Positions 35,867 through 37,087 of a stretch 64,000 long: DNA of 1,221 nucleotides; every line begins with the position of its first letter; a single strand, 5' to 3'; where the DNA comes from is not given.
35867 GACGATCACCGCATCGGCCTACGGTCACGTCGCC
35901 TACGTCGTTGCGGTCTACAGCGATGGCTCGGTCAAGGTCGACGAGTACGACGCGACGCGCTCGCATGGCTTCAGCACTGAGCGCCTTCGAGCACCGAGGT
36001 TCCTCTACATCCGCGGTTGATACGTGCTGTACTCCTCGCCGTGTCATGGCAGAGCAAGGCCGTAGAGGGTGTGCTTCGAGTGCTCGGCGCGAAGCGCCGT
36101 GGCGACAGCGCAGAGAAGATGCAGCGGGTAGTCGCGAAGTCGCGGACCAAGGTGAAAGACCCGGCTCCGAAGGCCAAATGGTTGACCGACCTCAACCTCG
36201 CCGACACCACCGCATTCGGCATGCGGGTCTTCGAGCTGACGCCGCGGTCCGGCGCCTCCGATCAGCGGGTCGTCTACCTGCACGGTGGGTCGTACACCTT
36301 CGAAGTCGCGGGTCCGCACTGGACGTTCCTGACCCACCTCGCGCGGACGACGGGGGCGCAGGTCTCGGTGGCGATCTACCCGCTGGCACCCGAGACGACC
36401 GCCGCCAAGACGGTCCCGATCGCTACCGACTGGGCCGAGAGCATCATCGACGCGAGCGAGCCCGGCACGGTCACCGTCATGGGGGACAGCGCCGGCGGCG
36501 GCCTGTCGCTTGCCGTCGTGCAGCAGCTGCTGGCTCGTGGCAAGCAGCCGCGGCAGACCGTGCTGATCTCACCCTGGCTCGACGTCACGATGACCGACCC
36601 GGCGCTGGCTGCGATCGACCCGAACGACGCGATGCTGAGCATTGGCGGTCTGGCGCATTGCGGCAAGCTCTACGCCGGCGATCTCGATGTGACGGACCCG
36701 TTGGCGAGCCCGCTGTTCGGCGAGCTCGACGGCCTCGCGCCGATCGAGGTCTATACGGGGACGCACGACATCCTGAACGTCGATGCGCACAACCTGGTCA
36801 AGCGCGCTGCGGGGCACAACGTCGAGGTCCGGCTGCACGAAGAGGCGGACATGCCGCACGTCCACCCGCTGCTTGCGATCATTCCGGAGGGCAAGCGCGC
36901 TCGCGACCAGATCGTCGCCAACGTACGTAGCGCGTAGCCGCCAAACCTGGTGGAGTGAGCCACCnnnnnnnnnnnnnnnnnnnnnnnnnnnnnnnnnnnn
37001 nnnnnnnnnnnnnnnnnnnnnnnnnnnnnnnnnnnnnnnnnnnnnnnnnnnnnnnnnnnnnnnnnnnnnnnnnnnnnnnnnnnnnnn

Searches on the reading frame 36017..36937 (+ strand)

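Call 60: search_protein_families(library=pfam, proteins=[window:36017-36937:+], max_evalue=0.00001)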
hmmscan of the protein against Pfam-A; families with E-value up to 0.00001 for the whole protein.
window:36017-36937:+ (306 aa): 2 families
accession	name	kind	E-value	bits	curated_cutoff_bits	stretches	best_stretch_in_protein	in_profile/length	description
PF07859.19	Abhydrolase_3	-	3.5e-39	135.2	25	1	85-282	1-207/210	alpha/beta hydrolase fold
PF10340.15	Say1_Mug180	-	3.3e-14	53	21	1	79-225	119-275/374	Steryl acetyl hydrolase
